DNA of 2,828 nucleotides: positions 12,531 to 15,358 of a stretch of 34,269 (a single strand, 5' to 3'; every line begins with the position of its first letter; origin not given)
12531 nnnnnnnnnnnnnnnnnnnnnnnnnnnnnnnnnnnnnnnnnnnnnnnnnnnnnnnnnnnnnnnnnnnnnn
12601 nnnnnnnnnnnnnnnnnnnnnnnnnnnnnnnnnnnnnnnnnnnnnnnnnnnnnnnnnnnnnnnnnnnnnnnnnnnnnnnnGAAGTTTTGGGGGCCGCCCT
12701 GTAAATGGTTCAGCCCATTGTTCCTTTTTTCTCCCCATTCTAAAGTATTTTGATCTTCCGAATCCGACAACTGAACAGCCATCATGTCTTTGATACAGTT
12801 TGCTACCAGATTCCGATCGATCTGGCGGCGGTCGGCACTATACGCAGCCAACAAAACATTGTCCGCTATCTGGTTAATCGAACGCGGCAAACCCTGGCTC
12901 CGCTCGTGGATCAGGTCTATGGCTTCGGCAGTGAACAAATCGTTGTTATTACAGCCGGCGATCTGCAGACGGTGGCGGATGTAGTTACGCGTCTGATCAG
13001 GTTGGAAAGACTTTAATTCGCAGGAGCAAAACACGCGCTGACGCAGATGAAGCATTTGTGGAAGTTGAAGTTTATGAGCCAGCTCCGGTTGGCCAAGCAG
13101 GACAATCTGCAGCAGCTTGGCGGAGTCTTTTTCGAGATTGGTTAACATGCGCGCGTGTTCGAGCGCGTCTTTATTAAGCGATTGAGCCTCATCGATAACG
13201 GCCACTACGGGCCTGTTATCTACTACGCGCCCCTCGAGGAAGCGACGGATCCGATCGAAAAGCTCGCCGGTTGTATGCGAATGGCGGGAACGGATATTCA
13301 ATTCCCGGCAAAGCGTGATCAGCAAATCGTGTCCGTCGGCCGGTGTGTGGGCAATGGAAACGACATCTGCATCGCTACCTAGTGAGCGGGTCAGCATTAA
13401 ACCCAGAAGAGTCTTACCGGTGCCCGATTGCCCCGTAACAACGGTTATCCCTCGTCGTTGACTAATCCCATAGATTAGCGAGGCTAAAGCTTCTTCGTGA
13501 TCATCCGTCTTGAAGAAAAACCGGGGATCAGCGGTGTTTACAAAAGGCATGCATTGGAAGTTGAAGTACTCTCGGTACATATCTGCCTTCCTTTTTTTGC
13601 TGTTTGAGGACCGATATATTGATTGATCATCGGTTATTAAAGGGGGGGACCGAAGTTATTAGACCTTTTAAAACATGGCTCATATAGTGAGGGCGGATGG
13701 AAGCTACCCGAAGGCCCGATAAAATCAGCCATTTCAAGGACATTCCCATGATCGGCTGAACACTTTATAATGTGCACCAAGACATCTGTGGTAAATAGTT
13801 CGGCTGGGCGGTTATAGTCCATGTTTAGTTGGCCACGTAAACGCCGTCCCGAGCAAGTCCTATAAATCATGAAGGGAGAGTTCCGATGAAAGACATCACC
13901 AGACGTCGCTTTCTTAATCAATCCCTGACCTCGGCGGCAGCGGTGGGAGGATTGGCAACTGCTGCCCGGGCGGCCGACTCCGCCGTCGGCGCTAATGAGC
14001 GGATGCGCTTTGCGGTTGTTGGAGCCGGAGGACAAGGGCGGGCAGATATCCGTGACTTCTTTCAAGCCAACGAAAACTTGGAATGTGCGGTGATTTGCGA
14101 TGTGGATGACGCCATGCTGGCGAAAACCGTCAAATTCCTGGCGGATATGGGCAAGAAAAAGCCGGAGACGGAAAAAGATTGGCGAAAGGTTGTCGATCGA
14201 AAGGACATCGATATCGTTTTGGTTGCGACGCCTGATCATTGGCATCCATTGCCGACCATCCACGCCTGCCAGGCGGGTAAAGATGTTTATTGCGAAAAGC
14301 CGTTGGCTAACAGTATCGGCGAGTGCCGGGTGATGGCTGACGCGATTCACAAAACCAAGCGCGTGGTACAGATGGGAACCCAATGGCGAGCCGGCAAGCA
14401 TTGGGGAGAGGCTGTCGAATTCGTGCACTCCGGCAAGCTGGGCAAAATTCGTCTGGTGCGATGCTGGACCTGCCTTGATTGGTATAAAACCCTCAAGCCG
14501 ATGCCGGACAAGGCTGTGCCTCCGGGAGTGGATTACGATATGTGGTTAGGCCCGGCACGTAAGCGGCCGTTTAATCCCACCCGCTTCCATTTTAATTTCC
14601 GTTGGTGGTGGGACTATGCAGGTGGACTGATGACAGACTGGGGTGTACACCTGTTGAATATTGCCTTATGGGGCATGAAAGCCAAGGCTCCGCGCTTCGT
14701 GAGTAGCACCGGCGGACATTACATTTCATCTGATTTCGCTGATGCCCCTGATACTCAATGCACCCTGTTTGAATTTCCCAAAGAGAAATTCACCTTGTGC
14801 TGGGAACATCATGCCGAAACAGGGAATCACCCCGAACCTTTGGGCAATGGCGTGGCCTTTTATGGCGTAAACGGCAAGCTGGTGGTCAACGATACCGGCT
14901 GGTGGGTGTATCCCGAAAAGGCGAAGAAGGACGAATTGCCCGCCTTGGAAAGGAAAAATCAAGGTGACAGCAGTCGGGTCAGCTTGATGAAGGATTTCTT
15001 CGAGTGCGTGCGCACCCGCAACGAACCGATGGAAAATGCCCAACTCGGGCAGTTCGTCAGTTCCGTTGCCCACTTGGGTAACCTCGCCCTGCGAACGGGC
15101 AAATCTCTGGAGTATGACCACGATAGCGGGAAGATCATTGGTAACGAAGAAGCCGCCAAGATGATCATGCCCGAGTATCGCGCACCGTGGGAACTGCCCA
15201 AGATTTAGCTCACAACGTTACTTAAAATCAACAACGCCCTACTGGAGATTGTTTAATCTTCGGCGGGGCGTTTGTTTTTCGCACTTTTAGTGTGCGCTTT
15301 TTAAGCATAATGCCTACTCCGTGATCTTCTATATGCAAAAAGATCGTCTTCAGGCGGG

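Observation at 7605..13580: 1991-aa fusion of an ExeA/GspA-like AAA ATPase to about 1700 aa of coiled coil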

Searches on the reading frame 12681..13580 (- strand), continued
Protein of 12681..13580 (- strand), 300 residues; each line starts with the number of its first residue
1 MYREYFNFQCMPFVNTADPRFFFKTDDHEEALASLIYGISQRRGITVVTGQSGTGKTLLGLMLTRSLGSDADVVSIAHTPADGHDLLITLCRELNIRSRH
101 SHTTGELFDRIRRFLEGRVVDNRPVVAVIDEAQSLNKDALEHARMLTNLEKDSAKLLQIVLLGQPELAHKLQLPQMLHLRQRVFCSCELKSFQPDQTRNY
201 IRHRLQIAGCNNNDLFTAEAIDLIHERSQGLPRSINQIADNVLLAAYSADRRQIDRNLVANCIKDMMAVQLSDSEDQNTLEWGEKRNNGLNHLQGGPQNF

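Call 67: search_protein_families(library=ncbifam, proteins=[L087:5139-5975:-, L041:7887-8804:-, L039:6544-7809:-, L068:7062-8798:-, L072:2192-3358:-, L051:3671-5002:-], max_evalue=0.001)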
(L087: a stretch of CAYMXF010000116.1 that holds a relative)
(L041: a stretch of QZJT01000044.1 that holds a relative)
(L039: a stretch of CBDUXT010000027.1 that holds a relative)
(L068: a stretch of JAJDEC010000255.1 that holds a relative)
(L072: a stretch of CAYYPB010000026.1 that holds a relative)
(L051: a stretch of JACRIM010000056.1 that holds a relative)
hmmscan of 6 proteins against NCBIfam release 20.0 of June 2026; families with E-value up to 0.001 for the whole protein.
L087:5139-5975:- (278 aa): 4 families
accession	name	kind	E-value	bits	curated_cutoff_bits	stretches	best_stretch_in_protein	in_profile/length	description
TIGR03027.2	pepcterm_export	equivalog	6.7e-26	91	180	1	72-233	2-166/169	XrtA/PEP-CTERM system exopolysaccharide export protein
TIGR03028.1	EpsE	equivalog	5.2e-20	71.8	262.65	1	72-236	1-164/239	polysaccharide export protein EpsE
NF041843.1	EpsY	equivalog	3.2e-17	62.4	320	1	69-231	49-210/211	exopolysaccharide export protein EpsY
NF011658.0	PRK15078.1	subfamily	3.7e-15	55.6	333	1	96-232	118-250/380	polysaccharide export protein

L041:7887-8804:- (305 aa): 8 families
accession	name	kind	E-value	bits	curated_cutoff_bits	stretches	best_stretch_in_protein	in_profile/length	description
TIGR03018.1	pepcterm_TyrKin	hypoth_equivalog_domain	8.9e-42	142.8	230.65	1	71-263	3-201/207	XrtA-associated tyrosine autokinase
TIGR01007.1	eps_fam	subfamily_domain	1.6e-37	129.1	108.05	1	81-287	1-204/204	polysaccharide biosynthesis tyrosine autokinase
TIGR03029.1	EpsG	equivalog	1.3e-29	103.2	313.8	1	64-269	68-271/274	chain length determinant protein tyrosine kinase EpsG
NF008568.0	PRK11519.1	equivalog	4.4e-29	101.2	1068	1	68-289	495-716/720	tyrosine-protein kinase Wzc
NF007350.0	PRK09841.1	equivalog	3.1e-27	95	1248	1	79-294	511-721/726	tyrosine-protein kinase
TIGR01005.1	eps_transp_fam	subfamily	1e-22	80.1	411.7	1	75-299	522-745/754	exopolysaccharide transport protein family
TIGR01969.1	minD_arch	subfamily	1.9e-09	37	201.75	1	102-242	3-139/251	cell division ATPase MinD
TIGR01968.1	minD_bact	equivalog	2.2e-09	37.1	212.9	1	100-264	2-164/261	septum site-determining protein MinD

L039:6544-7809:- (421 aa): 3 families
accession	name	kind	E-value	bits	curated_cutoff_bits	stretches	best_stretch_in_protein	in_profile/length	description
NF047676.1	TeichurnBiosyTuaH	equivalog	1.8e-27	96.3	550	1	86-351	70-354/384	teichuronic acid biosynthesis protein TuaH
TIGR04047.1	MSMEG_0565_glyc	hypoth_equivalog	2.2e-06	27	259.85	0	268-368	259-360/373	MSMEG_0565 family glycosyltransferase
NF007640.0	PRK10307.1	subfamily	1.3e-05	24.3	276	1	234-330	247-346/411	WcaI family glycosyltransferase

L068:7062-8798:- (578 aa): 4 families
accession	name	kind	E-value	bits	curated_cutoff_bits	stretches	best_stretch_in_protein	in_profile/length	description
TIGR03007.1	pepcterm_ChnLen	equivalog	2.5e-25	88.7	278.85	1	138-537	100-485/498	XrtA system polysaccharide chain length determinant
TIGR01006.1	polys_exp_MPA1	subfamily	2.6e-07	30.3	296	1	458-514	167-223/226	CspC family polysaccharide chain length determinant protein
TIGR03017.1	EpsF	equivalog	3.5e-07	29.3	422.75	1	369-512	289-443/444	chain length determinant protein EpsF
NF008568.0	PRK11519.1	equivalog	3.9e-07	28.6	1068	1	395-512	351-470/720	tyrosine-protein kinase Wzc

L072:2192-3358:- (388 aa): 1 family
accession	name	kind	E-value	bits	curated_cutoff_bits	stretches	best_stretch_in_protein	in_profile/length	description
TIGR03019.1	pepcterm_femAB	equivalog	1.9e-84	283.5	260.35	1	57-387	2-330/330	FemAB family XrtA/PEP-CTERM system-associated protein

L051:3671-5002:- (443 aa): 7 families
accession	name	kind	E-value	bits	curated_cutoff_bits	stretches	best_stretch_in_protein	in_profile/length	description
TIGR03087.1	stp1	hypoth_equivalog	9.3e-119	397.1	316.65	1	11-396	1-394/397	TIGR03087 family PEP-CTERM/XrtA system glycosyltransferase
TIGR03088.1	stp2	hypoth_equivalog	3.8e-11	42.6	409.05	1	263-395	231-369/374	TIGR03088 family PEP-CTERM/XrtA system glycosyltransferase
NF038229.1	Glyco4_Geo_Pelo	equivalog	9.6e-08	31.4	400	1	277-396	213-333/338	GPMC system family 4 glycosyltransferase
NF053787.1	GlcN_PG_synth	equivalog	7.2e-05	21.8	480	1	317-391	278-351/361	N-acetylglucosaminyl phosphatidylglycerol synthase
TIGR03999.1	thiol_BshA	equivalog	0.0001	21.4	273.7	1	254-395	223-369/375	N-acetyl-alpha-D-glucosaminyl L-malate synthase BshA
NF041876.1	EPS_EpsE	equivalog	0.00033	20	400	1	280-384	274-381/389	exopolysaccharide biosynthesis GT4 family glycosyltransferase EpsE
TIGR04063.1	stp3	hypoth_equivalog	0.00084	18.3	442.05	0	229-394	216-390/397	TIGR04063 family PEP-CTERM/XrtA system glycosyltransferase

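Call 78: search_protein_families(library=ncbifam, proteins=[L039:10001-11761:+, L072:7227-11753:+, L067:10001-14404:+, L090:6001-6888:+, L091:7989-8870:+], max_evalue=1e-10)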
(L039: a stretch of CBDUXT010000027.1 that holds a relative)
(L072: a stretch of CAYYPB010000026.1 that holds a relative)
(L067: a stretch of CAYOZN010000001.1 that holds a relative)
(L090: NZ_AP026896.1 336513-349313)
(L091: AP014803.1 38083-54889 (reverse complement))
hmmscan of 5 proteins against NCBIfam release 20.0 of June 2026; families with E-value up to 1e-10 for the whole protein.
L039:10001-11761:+ (586 aa): 1 family
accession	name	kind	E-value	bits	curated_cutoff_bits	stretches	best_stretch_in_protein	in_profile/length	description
TIGR03015.1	pepcterm_ATPase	hypoth_equivalog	9.4e-77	258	324.5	1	1-266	1-266/269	XrtA/PEP-CTERM system-associated ATPase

L072:7227-11753:+ (1508 aa): 1 family
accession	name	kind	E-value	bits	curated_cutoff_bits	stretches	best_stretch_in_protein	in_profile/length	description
TIGR03015.1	pepcterm_ATPase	hypoth_equivalog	3.1e-80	269.5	324.5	1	1-267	1-266/269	XrtA/PEP-CTERM system-associated ATPase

L067:10001-14404:+ (1467 aa): 1 family
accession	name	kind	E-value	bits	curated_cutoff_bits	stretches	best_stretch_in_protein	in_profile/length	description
TIGR03015.1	pepcterm_ATPase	hypoth_equivalog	3.3e-78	262.8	324.5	1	1-267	1-266/269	XrtA/PEP-CTERM system-associated ATPase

L090:6001-6888:+ (295 aa): 1 family
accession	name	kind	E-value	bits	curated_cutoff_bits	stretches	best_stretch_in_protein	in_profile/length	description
TIGR03015.1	pepcterm_ATPase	hypoth_equivalog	5.5e-69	232.6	324.5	1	1-268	1-266/269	XrtA/PEP-CTERM system-associated ATPase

L091:7989-8870:+ (293 aa): 1 family
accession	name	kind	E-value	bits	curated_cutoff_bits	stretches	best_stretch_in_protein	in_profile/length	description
TIGR03015.1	pepcterm_ATPase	hypoth_equivalog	4.2e-81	272.3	324.5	1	5-268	1-265/269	XrtA/PEP-CTERM system-associated ATPase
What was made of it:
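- On XrtA/PEP-CTERM system-associated ATPase (TIGR03015): Planctomycetal proteins inside genuine PEP-CTERM-type loci also score only 258-270 bits, and MshM scores 233 bits (call 78).
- Closest known: MshM of the MSHA type IV pilus cluster. Same: It scores the same against TIGR03015 (233 bits; call 78).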

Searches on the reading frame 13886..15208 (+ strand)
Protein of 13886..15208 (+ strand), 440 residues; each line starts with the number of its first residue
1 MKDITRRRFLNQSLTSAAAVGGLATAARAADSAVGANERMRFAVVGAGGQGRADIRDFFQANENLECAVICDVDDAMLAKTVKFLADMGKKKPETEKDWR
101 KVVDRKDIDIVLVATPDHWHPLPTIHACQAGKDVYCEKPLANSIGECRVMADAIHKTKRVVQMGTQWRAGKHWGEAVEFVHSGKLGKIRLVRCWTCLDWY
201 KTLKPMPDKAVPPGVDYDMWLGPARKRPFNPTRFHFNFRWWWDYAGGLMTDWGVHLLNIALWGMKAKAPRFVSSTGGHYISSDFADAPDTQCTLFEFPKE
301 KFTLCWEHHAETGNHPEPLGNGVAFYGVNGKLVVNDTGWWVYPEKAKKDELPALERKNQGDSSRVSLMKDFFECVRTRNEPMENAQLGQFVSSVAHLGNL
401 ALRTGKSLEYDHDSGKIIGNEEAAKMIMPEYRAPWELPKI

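Call 6: search_protein_families(library=pfam, proteins=[window:13886-15208:+], max_evalue=0.01)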
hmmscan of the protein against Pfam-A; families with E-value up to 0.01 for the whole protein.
window:13886-15208:+ (440 aa): 3 families
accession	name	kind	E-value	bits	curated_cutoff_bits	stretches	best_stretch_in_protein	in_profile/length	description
PF19051.5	GFO_IDH_MocA_C2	-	1e-26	94.4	23.3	2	201-258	38-95/254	Oxidoreductase family, C-terminal alpha/beta domain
PF01408.29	GFO_IDH_MocA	-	8.6e-19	68.8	24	1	40-164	1-119/120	Oxidoreductase family, NAD-binding Rossmann fold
PF22725.1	GFO_IDH_MocA_C3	-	4.2e-08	33.7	27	1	236-331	33-122/124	GFO/IDH/MocA C-terminal domain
